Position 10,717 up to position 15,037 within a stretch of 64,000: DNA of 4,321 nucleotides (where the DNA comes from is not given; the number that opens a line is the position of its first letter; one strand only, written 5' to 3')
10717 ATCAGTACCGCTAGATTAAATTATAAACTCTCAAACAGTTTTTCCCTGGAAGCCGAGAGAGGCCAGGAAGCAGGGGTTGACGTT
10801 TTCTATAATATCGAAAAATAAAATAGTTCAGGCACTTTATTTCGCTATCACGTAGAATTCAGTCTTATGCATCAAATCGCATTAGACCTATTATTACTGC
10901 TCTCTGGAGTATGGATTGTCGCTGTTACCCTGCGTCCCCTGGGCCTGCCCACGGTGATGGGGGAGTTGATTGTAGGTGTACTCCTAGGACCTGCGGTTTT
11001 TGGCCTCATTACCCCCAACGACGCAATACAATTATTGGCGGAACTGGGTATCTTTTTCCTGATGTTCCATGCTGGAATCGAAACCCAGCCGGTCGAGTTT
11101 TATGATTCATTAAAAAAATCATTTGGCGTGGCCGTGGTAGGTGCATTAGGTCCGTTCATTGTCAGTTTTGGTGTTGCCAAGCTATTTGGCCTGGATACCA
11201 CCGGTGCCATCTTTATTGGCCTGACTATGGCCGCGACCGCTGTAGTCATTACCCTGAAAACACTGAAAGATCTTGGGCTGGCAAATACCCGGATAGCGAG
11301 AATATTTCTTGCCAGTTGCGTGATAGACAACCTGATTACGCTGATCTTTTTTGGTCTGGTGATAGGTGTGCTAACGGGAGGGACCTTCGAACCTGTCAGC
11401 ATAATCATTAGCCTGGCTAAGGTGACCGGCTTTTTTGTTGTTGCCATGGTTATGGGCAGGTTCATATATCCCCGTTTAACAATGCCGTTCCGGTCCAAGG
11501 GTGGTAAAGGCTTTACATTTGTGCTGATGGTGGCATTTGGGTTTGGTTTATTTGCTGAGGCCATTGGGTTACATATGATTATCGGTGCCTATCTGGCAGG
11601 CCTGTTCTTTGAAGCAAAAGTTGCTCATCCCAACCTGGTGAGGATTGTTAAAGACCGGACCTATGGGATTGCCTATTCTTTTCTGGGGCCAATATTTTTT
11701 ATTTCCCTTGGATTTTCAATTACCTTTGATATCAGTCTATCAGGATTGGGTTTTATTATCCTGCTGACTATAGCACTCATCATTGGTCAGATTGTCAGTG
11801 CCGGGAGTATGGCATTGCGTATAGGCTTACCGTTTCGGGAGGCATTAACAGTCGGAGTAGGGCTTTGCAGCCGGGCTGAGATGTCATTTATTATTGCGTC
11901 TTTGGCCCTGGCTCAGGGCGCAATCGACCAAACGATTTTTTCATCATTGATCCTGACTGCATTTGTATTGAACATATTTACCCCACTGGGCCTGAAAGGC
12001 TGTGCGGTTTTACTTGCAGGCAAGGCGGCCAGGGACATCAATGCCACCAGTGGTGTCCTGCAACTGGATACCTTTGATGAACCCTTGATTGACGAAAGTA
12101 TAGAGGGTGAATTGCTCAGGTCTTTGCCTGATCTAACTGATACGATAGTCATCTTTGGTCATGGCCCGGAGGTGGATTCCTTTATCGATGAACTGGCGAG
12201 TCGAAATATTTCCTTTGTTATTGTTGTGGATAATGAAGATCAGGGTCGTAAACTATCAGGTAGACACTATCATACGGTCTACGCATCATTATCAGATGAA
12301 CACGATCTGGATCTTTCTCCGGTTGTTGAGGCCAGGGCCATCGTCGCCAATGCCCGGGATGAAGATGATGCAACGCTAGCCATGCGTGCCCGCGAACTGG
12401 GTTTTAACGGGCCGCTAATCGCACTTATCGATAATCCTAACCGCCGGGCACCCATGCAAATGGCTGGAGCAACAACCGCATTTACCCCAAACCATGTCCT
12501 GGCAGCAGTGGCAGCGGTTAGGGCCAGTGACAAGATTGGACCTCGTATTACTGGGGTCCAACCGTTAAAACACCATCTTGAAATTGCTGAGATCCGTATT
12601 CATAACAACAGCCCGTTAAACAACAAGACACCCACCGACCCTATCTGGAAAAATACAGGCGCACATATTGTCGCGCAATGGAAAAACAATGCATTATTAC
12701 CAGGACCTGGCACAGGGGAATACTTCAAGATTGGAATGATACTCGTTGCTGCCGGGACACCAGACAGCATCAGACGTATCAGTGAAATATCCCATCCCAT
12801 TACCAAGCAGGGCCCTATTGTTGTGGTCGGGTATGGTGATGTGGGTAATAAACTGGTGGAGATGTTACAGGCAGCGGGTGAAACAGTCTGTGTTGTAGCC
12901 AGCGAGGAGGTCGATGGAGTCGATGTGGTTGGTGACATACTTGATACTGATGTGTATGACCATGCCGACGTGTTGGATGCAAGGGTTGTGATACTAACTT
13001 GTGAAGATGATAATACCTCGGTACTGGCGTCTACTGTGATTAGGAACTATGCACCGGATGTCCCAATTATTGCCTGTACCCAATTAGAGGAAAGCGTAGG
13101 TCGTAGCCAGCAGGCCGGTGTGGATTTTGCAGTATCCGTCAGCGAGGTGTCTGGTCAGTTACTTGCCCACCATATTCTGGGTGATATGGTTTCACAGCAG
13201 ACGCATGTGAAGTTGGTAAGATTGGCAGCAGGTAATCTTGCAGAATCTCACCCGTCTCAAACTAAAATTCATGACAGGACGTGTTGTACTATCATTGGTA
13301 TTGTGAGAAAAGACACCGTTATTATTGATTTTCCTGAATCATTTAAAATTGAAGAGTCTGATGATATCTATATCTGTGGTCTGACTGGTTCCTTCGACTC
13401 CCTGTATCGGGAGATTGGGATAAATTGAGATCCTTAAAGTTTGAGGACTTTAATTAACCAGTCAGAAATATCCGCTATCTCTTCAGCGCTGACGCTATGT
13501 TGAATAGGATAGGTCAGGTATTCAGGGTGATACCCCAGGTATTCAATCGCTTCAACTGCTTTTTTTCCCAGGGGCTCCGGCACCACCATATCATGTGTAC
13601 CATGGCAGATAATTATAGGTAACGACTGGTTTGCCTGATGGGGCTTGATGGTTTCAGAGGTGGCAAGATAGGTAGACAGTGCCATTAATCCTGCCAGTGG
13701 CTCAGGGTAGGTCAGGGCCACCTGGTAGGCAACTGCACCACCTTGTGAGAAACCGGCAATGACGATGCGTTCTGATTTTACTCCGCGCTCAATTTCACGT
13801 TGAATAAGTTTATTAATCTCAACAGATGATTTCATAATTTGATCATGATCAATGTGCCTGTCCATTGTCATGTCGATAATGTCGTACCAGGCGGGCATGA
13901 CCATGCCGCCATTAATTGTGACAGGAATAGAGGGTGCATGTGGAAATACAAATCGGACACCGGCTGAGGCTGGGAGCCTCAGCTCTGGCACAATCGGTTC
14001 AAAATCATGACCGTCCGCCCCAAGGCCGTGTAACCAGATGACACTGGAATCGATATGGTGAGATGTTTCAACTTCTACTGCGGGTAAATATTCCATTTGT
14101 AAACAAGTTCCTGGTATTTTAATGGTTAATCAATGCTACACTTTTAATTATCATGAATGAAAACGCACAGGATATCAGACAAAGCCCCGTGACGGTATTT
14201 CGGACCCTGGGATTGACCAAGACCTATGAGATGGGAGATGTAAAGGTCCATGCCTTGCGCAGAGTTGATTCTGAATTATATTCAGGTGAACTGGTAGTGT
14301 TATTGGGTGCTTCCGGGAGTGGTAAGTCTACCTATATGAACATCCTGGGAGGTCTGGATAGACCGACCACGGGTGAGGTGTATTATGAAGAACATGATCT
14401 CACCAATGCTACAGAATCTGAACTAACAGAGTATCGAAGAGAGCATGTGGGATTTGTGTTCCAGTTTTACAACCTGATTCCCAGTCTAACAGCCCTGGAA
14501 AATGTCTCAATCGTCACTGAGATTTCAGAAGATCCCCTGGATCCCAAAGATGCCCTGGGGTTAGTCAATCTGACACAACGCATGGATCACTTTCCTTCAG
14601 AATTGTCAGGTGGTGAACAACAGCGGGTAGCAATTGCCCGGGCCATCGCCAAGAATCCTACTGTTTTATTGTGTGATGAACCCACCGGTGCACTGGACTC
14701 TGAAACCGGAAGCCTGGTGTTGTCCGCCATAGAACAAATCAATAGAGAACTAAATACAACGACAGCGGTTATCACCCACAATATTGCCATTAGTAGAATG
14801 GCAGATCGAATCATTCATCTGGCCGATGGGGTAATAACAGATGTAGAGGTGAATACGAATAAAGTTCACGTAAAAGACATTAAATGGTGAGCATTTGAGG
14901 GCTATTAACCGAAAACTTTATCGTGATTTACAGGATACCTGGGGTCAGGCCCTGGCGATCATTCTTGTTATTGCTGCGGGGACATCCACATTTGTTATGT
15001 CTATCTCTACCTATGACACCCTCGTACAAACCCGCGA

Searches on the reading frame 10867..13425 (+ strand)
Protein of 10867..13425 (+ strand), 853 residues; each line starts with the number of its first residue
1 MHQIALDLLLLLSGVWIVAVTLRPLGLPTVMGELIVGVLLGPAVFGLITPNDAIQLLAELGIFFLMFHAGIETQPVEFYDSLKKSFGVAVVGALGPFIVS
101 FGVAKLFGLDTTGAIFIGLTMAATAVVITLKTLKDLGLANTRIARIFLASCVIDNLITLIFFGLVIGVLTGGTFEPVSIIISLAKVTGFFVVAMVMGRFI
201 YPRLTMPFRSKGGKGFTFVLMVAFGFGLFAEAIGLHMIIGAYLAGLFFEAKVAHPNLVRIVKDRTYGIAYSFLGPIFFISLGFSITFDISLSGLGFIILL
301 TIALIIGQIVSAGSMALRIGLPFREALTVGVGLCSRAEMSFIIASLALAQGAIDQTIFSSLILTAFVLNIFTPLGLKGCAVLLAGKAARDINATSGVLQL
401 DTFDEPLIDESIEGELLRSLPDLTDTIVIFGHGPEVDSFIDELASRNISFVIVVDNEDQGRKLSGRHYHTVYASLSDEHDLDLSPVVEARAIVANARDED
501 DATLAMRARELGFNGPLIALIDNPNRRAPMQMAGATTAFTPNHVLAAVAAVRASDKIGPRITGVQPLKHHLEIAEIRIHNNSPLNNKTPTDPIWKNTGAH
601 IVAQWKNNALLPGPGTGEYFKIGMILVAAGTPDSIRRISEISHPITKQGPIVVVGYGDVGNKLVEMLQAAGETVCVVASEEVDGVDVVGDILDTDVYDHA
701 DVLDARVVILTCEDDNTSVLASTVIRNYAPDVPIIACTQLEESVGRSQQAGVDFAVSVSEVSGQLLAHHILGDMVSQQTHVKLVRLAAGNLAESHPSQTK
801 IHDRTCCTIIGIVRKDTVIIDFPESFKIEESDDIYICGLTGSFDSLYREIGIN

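Call 13: search_protein_families(library=pfam, proteins=[window:10867-13425:+], max_evalue=0.001)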
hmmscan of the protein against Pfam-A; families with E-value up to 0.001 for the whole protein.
window:10867-13425:+ (853 aa): 5 families
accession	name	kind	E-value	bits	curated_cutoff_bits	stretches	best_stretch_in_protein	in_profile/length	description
PF00999.27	Na_H_Exchanger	-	7.1e-57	193.4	26.2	1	16-375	9-368/375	Sodium/hydrogen exchanger, transmembrane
PF02254.24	TrkA_N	-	3.2e-25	89.2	23.8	2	651-757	1-115/116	TrkA-N domain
PF02080.26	TrkA_C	-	3.5e-08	33.7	27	0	573-641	1-69/71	TrkA-C domain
PF03807.23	F420_oxidored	-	1.1e-05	26.4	21.6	1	651-737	2-91/94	NADP oxidoreductase coenzyme F420-dependent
PF13241.12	NAD_binding_7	-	0.00025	22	22.1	0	650-717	9-74/104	Putative NAD(P)-binding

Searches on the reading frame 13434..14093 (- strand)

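Call 13: search_protein_families(library=pfam, proteins=[window:13434-14093:-], max_evalue=0.001)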
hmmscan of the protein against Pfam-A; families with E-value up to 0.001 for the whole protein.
window:13434-14093:- (219 aa): 7 families
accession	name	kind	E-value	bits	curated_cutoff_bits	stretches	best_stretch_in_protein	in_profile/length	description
PF02230.22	Abhydrolase_2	-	7.7e-50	170.2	23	1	14-215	13-215/217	Phospholipase/Carboxylesterase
PF12146.15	Hydrolase_4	-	9.6e-08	32.1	27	0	94-147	63-115/239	Serine aminopeptidase, S33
PF00561.26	Abhydrolase_1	-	2.8e-07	30.9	25.8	1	94-146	56-109/245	alpha/beta hydrolase fold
PF03959.19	FSH1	-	9e-07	29.2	21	1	18-201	7-201/211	Serine hydrolase (FSH1)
PF00326.27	Peptidase_S9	-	9.5e-06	25.7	22.6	0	152-218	139-211/213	Prolyl oligopeptidase family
PF12697.13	Abhydrolase_6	-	4e-05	24.8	26.3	1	18-138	1-90/217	Alpha/beta hydrolase family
PF01738.24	DLH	-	4.3e-05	23.6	21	1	100-200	89-187/217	Dienelactone hydrolase family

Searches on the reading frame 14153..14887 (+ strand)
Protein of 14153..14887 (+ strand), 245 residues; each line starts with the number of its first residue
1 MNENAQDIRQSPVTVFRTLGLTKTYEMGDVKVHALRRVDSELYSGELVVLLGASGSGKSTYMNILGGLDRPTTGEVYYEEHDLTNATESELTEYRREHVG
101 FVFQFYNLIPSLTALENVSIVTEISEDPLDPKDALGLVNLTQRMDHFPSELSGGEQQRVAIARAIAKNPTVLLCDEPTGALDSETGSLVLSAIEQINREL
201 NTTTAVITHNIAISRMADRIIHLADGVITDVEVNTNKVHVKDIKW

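Call 13: search_protein_families(library=pfam, proteins=[window:14153-14887:+], max_evalue=0.001)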
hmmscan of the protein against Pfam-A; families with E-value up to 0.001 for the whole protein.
window:14153-14887:+ (245 aa): 3 families
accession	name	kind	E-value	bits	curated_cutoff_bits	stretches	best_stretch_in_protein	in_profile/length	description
PF00005.33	ABC_tran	-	3.8e-33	115.4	25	1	35-178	1-136/137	ABC transporter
PF03193.22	RsgA_GTPase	-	0.00021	21.6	30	1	27-78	89-139/174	RsgA GTPase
PF02463.25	SMC_N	-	0.00072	19.5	40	0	145-223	131-211/220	RecF/RecN/SMC N terminal domain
